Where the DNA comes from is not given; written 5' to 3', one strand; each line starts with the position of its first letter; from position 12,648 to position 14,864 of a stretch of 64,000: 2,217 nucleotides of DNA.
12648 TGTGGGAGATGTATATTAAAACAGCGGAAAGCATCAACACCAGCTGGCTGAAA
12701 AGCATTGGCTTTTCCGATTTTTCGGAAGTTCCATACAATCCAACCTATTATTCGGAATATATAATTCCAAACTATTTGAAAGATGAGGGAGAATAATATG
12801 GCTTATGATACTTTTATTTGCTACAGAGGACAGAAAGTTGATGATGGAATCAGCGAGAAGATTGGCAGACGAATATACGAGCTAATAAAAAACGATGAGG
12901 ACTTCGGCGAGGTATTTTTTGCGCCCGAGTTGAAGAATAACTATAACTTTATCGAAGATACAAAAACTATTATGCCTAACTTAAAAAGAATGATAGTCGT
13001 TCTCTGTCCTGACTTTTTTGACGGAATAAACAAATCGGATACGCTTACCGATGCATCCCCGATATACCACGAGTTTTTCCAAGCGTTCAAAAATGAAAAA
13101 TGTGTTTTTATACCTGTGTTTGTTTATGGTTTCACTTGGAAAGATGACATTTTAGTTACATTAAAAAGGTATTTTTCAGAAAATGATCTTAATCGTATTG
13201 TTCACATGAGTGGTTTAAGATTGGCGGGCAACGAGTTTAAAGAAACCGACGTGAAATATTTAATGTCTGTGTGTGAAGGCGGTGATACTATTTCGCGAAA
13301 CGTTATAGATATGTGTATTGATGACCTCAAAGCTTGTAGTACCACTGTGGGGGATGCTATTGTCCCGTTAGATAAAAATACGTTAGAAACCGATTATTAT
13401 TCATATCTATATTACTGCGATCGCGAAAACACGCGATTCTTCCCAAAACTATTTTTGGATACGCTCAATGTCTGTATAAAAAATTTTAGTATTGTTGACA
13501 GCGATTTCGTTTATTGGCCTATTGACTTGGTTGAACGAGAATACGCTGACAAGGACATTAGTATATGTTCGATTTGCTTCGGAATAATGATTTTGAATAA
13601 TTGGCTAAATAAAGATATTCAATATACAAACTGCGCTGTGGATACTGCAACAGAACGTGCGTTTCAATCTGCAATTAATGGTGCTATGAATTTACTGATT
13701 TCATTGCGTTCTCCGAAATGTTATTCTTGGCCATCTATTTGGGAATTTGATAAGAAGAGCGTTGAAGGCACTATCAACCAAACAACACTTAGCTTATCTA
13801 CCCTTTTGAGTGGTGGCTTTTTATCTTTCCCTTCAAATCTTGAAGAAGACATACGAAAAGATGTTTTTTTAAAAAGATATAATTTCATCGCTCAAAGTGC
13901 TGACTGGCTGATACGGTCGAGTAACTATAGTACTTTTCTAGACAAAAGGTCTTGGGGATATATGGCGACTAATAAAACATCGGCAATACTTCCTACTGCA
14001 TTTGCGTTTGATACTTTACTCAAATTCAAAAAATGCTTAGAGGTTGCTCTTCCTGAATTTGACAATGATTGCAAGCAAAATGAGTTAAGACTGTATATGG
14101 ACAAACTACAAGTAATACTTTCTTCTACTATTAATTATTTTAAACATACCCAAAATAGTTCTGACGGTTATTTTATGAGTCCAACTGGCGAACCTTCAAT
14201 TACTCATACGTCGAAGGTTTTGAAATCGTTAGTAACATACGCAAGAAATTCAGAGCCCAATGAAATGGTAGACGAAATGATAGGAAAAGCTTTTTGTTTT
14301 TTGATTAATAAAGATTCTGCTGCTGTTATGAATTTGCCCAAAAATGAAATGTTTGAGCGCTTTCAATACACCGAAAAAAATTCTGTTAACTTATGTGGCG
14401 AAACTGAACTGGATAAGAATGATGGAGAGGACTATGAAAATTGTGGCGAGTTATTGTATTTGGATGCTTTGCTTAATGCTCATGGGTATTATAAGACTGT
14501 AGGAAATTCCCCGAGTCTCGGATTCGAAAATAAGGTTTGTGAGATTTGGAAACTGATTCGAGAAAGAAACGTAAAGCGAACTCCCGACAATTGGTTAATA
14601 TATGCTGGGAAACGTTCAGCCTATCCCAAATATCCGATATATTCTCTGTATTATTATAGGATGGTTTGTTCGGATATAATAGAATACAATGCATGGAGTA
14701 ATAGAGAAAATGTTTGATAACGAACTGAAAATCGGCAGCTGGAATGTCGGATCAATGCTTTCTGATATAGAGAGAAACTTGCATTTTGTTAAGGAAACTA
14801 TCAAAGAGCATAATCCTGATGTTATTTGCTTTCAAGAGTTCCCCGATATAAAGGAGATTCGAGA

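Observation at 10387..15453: AT-rich four-gene operon: Gfo/Idh/MocA oxidoreductase - radical SAM - TIR/alpha-alpha-toroid fusion - EEP nuclease/phosphatase (candidate undescribed defence system)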

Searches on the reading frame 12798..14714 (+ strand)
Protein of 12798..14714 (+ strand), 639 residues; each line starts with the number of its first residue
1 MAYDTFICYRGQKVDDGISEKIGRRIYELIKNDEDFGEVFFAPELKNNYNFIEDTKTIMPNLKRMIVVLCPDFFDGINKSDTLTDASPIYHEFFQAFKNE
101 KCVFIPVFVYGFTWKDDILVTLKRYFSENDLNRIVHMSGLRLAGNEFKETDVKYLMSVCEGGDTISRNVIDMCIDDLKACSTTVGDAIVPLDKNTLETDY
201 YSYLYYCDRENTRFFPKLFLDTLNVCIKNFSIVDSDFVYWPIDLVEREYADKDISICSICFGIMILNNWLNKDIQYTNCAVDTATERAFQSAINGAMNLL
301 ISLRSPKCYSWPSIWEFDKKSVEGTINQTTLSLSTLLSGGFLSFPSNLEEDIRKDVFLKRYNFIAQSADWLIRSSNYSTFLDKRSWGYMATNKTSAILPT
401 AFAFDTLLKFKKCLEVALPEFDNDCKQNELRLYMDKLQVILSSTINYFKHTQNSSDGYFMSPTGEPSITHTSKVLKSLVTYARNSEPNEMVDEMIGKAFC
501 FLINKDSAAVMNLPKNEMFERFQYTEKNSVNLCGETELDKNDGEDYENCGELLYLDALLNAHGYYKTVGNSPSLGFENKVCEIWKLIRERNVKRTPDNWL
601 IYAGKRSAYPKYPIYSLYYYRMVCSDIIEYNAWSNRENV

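Call 3: search_protein_families(library=pfam, proteins=[window:12798-14714:+], max_evalue=0.1)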
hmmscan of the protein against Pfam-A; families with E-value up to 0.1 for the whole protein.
window:12798-14714:+ (639 aa): 0 families

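Call 4: search_protein_families(library=padloc, proteins=[window:12798-14714:+], max_evalue=0.1)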
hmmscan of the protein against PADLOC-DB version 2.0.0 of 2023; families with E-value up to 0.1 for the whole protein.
window:12798-14714:+ (639 aa): 0 families

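Call 5: search_protein_families(library=ncbifam, proteins=[window:12798-14714:+], max_evalue=0.1)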
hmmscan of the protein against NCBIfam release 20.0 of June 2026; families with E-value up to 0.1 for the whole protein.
window:12798-14714:+ (639 aa): 0 families

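Call 6: find_homologous_proteins(query=window:12798-14714:+, max_evalue=0.001)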
Query window:12798-14714:+ (639 aa): 20 proteins with E <= 0.001 among 5168 candidates.
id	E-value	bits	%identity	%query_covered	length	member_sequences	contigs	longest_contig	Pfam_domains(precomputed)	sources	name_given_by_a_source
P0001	0.0e+0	1488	100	100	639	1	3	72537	-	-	-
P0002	3.9e-122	427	37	99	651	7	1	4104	-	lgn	-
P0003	4.3e-115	404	35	99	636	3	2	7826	-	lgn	-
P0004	2.7e-112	395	37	98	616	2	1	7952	-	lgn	-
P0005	2.0e-97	346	35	99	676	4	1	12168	-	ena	-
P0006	2.8e-97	345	36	99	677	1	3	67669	-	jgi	-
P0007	3.5e-94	335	34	99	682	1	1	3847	-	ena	-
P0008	3.2e-87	312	32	97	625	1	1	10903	-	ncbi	-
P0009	3.4e-73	265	32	98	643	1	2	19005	-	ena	-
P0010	8.9e-65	238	30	99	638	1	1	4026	-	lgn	-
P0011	1.0e-60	224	31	99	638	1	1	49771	-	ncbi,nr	ncbi:MAG: hypothetical protein PUB22_00005 [Clostridiales bacterium]|nr:hypothetical protein [Clostr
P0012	1.9e-56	210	28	98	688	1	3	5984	-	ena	-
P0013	6.8e-51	192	28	98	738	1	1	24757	-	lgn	-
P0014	1.9e-47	180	33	62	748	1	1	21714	-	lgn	-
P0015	3.8e-43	166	32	62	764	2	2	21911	-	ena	-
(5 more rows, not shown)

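Call 7: search_solved_structures(query=window:12798-14714:+, max_evalue=10, show_alignments=3)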
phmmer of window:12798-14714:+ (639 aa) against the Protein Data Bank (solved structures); distinct sequences matched with E-value up to 10: 1.
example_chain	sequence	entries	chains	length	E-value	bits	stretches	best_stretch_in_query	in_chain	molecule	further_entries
9xgb_B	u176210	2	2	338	1.4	10.7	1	321-422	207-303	Dual E2 ubiquitin-conjugating enzyme/E3 ubiquitin-protein ligase BIRC6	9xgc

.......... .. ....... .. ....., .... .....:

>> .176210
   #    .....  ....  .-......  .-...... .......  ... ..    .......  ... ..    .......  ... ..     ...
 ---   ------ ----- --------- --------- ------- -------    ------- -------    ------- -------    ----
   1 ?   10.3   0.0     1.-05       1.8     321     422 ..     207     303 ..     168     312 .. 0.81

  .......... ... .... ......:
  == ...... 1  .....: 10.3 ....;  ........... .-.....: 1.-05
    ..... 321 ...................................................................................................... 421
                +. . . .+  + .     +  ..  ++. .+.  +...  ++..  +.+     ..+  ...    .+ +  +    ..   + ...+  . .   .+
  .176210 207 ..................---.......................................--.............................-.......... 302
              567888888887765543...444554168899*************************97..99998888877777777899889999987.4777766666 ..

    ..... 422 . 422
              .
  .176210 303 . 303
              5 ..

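Call 10: find_encoding_contigs(protein=P0006, flank=10000, max_places=3)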
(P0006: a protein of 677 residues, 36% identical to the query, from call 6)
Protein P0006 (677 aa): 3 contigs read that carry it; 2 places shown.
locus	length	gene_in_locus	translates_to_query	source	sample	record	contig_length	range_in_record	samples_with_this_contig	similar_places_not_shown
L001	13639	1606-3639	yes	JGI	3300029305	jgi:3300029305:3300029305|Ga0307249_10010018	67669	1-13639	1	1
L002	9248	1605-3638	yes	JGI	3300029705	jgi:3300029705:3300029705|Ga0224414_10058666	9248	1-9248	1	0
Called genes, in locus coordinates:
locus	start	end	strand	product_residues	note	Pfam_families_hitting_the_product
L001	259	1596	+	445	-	PF02310:B12-binding, PF04055:Radical_SAM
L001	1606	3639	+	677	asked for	-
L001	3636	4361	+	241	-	PF03372:Exo_endo_phos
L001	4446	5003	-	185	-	PF01613:Flavin_Reduct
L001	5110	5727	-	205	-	PF01726:LexA_DNA_bind (weak), PF01325:Fe_dep_repress (faint), PF12802:MarR_2 (weak), PF09339:HTH_IclR (weak), PF13412:HTH_24 (weak), PF00717:Peptidase_S24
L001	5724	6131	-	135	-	-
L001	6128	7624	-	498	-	PF00817:IMS, PF11799:IMS_C (weak)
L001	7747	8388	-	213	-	PF00149:Metallophos (weak)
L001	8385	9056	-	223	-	PF13263:PHP_C (weak)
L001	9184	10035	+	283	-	PF02311:AraC_binding (weak), PF07883:Cupin_2 (weak), PF00165:HTH_AraC (faint), PF12833:HTH_18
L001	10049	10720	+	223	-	-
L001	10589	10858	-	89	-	-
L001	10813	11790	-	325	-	-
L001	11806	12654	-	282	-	-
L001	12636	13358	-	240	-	PF00005:ABC_tran, PF13304:AAA_21 (weak)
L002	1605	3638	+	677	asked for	-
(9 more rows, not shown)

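Call 11: find_encoding_contigs(protein=P0011, flank=10000, max_places=3)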
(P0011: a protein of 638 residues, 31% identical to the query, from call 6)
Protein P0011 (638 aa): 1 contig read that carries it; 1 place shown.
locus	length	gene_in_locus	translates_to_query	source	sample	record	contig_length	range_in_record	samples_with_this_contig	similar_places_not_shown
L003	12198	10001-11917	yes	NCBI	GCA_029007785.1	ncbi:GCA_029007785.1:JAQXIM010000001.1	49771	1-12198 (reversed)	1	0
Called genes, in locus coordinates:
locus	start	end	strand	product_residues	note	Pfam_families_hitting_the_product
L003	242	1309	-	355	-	PF03480:DctP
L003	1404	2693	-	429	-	PF06808:DctM, PF03606:DcuC (weak)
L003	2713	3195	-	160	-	PF04290:DctQ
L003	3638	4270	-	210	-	PF00392:GntR, PF07729:FCD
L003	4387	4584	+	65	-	PF13189:Cytidylate_kin2 (weak)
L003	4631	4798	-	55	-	-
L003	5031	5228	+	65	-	-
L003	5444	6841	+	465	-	PF00860:Xan_ur_permease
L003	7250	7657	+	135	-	-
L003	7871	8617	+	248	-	PF03372:Exo_endo_phos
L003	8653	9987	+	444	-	PF02310:B12-binding (weak), PF04055:Radical_SAM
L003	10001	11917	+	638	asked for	-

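Call 12: find_encoding_contigs(protein=P0013, flank=10000, max_places=2)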
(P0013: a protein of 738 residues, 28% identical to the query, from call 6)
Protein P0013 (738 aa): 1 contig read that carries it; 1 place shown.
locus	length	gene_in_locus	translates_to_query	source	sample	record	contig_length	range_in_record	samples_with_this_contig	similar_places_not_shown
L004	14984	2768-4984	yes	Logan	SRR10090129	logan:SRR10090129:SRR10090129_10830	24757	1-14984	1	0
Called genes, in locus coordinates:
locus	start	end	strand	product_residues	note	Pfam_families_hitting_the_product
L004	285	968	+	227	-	PF13263:PHP_C (faint)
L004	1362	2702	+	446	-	PF02310:B12-binding, PF04055:Radical_SAM (weak)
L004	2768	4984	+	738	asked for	-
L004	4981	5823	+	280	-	PF03372:Exo_endo_phos (weak)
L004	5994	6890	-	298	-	PF01381:HTH_3, PF12844:HTH_19, PF13443:HTH_26, PF13560:HTH_31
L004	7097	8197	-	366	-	PF00091:Tubulin, PF12327:FtsZ_C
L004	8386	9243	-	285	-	PF08478:POTRA_1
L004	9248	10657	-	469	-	PF00275:EPSP_synthase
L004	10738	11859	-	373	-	PF03033:Glyco_transf_28, PF04101:Glyco_tran_28_C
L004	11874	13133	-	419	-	PF01098:FTSW_RODA_SPOVE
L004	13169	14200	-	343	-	PF10555:MraY_sig1 (weak), PF00953:Glycos_transf_4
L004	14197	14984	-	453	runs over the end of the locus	PF01225:Mur_ligase, PF08245:Mur_ligase_M, PF02875:Mur_ligase_C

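Call 13: find_encoding_contigs(protein=P0015, flank=10000, max_places=2)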
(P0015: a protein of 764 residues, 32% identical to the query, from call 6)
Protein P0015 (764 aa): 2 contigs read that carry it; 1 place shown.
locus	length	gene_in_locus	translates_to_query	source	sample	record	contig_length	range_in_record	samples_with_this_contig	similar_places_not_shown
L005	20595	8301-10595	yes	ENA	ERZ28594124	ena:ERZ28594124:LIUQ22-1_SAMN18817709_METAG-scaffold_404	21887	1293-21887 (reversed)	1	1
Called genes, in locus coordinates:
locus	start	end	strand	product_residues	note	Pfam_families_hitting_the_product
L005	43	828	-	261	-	PF14808:TMEM164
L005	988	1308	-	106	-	-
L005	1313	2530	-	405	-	PF00155:Aminotran_1_2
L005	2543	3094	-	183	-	PF18955:DUF5698, PF10035:DUF2179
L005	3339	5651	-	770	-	PF02026:RyR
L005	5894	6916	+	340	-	PF01408:GFO_IDH_MocA, PF03807:F420_oxidored (weak), PF22725:GFO_IDH_MocA_C3, PF02894:GFO_IDH_MocA_C (weak)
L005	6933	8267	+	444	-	PF02310:B12-binding, PF04055:Radical_SAM (weak)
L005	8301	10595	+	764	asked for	-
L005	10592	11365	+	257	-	PF03372:Exo_endo_phos (weak)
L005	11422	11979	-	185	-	PF14512:TM1586_NiRdase (weak), PF00881:Nitroreductase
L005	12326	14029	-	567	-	PF00485:PRK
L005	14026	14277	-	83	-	PF10688:Imp-YgjV (weak)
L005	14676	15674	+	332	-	PF00004:AAA (faint), PF01078:Mg_chelatase (faint), PF07726:AAA_3, PF07728:AAA_5, PF17863:AAA_lid_2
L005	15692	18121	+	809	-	PF12773:DZR, PF13240:Zn_Ribbon_1 (faint)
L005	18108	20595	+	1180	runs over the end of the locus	PF01841:Transglut_core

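Call 14: find_encoding_contigs(protein=P0009, flank=10000, max_places=2)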
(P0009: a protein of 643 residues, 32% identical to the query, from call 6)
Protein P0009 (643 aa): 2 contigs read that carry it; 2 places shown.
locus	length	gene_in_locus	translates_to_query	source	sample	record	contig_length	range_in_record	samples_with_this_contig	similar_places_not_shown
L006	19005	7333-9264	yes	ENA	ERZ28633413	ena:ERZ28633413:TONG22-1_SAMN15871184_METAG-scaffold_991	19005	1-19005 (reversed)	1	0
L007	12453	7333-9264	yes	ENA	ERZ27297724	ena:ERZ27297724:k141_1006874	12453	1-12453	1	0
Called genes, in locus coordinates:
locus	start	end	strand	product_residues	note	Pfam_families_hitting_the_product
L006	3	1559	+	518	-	?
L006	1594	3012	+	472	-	-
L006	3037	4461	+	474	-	PF17389:Bac_rhamnosid6H (faint)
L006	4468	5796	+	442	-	PF06824:Glyco_hydro_125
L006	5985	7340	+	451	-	PF02310:B12-binding, PF04055:Radical_SAM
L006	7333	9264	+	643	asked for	-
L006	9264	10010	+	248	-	PF03372:Exo_endo_phos (weak)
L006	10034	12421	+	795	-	PF01074:Glyco_hydro_38N, PF03065:Glyco_hydro_57 (weak), PF09261:Alpha-mann_mid, PF07748:Glyco_hydro_38C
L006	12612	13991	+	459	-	PF01232:Mannitol_dh, PF08125:Mannitol_dh_C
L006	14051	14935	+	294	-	PF02588:YitT_membrane, PF10035:DUF2179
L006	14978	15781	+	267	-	PF00657:Lipase_GDSL, PF13472:Lipase_GDSL_2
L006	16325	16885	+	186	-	PF20629:GD_AH_C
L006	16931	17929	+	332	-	PF13280:WYL, PF25583:WCX (weak)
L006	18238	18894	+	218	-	PF13306:LRR_5 (weak), PF14206:Cys_rich_CPCC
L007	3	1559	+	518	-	?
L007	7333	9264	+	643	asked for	-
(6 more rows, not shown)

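Call 15: find_encoding_contigs(protein=P0005, flank=10000, max_places=2)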
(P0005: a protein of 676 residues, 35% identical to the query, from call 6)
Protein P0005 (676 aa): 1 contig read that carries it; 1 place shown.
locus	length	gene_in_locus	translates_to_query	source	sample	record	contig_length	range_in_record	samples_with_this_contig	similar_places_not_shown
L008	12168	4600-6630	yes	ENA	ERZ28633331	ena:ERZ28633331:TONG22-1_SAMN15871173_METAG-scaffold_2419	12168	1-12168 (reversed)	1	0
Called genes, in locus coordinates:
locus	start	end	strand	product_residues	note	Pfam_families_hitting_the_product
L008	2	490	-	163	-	?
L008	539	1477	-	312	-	PF12697:Abhydrolase_6 (faint), PF02129:Peptidase_S15 (faint), PF00561:Abhydrolase_1 (faint), PF00326:Peptidase_S9 (faint), PF02230:Abhydrolase_2 (faint), PF12146:Hydrolase_4 (weak)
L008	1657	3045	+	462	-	-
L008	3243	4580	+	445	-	PF02310:B12-binding, PF04055:Radical_SAM (weak)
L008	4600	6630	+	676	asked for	-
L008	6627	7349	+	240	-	PF03372:Exo_endo_phos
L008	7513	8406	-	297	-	-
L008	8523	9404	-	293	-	PF12833:HTH_18, PF00165:HTH_AraC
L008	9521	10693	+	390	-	PF01321:Creatinase_N, PF00557:Peptidase_M24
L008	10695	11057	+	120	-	PF07100:ASRT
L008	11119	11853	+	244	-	PF02633:Creatininase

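Call 24: predict_structure(alignment_id=A1)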
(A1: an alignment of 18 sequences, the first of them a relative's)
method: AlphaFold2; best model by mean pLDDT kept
length: 639 residues; sequences in the alignment: 18
mean_pLDDT: 82.5   pTM: 0.72
mean pLDDT of the five models: 82.5, 82.0, 81.3, 80.8, 80.0
residues with pLDDT >= 90: 253; 70-90: 277; 50-70: 66; < 50: 43
segments of 3 or more residues with pLDDT < 50: 80-83, 160-163, 199-215, 527-539, 637-639
pLDDT, mean of each block of 10 residues (from residue 1): 86 84 93 88 77 82 91 70 63 88 86 81 81 73 79 67 67 90 92 64 46 54 85 89 73 82 95 74 87 94 83 67 76 94 90 94 96 92 90 86 97 94 88 97 96 85 79 97 92 94 90 86 58 47 77 95 82 73 91 83 83 92 92 57
secondary structure, 60 per line:
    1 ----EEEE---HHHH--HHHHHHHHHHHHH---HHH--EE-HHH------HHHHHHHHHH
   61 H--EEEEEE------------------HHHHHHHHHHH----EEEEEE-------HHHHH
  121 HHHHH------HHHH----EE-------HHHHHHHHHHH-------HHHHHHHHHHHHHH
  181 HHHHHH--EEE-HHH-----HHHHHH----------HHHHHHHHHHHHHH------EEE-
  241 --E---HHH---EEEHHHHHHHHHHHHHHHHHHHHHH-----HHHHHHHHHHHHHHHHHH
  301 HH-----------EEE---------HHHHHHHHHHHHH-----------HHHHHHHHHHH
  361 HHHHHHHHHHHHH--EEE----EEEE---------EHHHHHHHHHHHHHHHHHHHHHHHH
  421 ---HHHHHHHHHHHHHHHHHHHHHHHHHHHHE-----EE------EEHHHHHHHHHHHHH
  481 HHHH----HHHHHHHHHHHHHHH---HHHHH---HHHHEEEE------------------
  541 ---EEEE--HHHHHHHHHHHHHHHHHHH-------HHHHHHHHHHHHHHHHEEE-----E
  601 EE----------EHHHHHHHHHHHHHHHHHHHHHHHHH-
elements in order: E5-8 H12-15 H18-30 H51-61 E64-69 H88-98 E103-108 H116-125 H132-135 H149-159 H167-186 E189-191 H201-206 H217-230 E237-239 E253-255 H256-277 H283-302 E314-316 H326-338 H350-373 E376-378 E383-386 H397-420 H424-451 H468-484 H489-503 H507-511 H515-518 E519-522 E544-547 H550-568 H576-591 E592-594 E600-602 H614-638

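Call 27: fold_search(model_id=the predicted structure, library=pdb)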
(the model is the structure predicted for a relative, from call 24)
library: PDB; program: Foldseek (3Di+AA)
matches with E <= 10: 579; with E <= 0.001: 8
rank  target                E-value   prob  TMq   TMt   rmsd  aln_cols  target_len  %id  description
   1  2gh4_A                1.3e-04  1.00  0.31  0.50  12.0       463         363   10  YteR/D143N/dGalA-Rha (released 2006-08-29)
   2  1nc5                  3.0e-04  1.00  0.33  0.52  11.6       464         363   11  Structure of Protein of Unknown Function of YteR from Bacillus Subtilis (released 2003-07-15)
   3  5zig_A                3.1e-04  1.00  0.37  0.56   6.0       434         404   12  The Structure of cellobiose 2-epimerase from Spirochaeta thermophila DSM 6192 (released 2019-04-10)
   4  2dro                  3.4e-04  1.00  0.32  0.50  15.3       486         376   10  Crystal structure of reducing-end-xylose releasing exo-oligoxylanase D263C mutant (released 2006-06-27)
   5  7ag4_B                5.8e-04  1.00  0.32  0.44  14.5       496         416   10  Crystal structure of active site mutant of SQ Isomerase (YihS-H248A) from Salmonella enterica in complex with sulfofru (released 2021-04-14)
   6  3pmm                  6.4e-04  1.00  0.28  0.43  16.4       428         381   10  The crystal structure of a possible member of GH105 family from Klebsiella pneumoniae subsp. pneumoniae MGH 78578 (released 2010-12-29)
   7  3qwt_A                7.3e-04  1.00  0.25  0.38  19.9       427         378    9  The crystal structure of a possible member of GH105 family from Salmonella enterica subsp. enterica serovar Paratyphi  (released 2011-06-15)
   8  7xru                  9.5e-04  1.00  0.29  0.36   9.2       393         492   12  Drimenyl diphosphate synthase D303E from Streptomyces showdoensis in complex with 2-fluorofarnesyl diphosphate (2F-FPP)  (released 2023-03-15)
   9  5yxt_A                1.0e-03  1.00  0.33  0.51  11.4       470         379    9  Crystal structure of reducing end xylose-releasing exo-oligoxylanase (released 2018-12-12)
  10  2zbl_C                1.1e-03  1.00  0.34  0.48  14.5       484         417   11  Functional annotation of Salmonella enterica yihS-encoded protein (released 2008-02-05)
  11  7ag4_F                1.2e-03  1.00  0.30  0.43  14.9       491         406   11  Crystal structure of active site mutant of SQ Isomerase (YihS-H248A) from Salmonella enterica in complex with sulfofru (released 2021-04-14)
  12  2zbl_B                1.2e-03  1.00  0.32  0.45  11.8       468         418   10  Functional annotation of Salmonella enterica yihS-encoded protein (released 2008-02-05)
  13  8zg1                  1.6e-03  1.00  0.29  0.37   9.1       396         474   11  Drimenyl diphosphate synthase SsDMS_F248Y&D303E from Streptomyces showdoensis (Apo) (released 2025-05-21)
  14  5m77_B                1.6e-03  1.00  0.33  0.55   9.8       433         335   10  a GH76 family enzyme structure (released 2017-08-09)
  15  8paj_A                1.8e-03  1.00  0.23  0.36  12.8       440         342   10  Crystal Structure of a Squalene-Hopene cyclase from Archangium gephyra (released 2024-06-26)
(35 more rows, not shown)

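Call 28: search_protein_families(library=pfam, alignment_id=A1, max_evalue=1)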
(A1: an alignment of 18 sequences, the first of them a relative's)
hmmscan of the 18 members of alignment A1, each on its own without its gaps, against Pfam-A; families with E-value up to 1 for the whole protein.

A. member 1, P0001 (639 aa): 0 families

B. families by the number of members that match (of 18 scanned): 21 families
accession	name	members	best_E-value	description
PF08590.15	DUF1771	2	0.013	Domain of unknown function (DUF1771)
PF07719.23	TPR_2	2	0.067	Tetratricopeptide repeat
PF13021.12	DUF3885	1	0.0071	Domain of unknown function (DUF3885)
PF13174.12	TPR_6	1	0.0095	Tetratricopeptide repeat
PF09719.15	C_GCAxxG_C_C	1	0.01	Putative redox-active protein (C_GCAxxG_C_C)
PF13676.11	TIR_2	1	0.038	TIR domain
PF22896.3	OB_RNR_1st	1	0.076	Ribonuclease R, OB first domain, N-terminal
PF16770.11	RTT107_BRCT_5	1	0.11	Regulator of Ty1 transposition protein 107 BRCT domain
PF12611.13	Flagellar_put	1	0.13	Putative flagellar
PF22881.1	FilE_C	1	0.15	FilE, C-terminal domain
PF13432.12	TPR_16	1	0.16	Tetratricopeptide repeat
PF13424.12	TPR_12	1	0.17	Tetratricopeptide repeat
PF03488.19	Ins_beta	1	0.18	Nematode insulin-related peptide beta type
PF22979.2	HTH_69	1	0.18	Winged helix-turn-helix domain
PF08299.17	Bac_DnaA_C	1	0.19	Bacterial dnaA protein helix-turn-helix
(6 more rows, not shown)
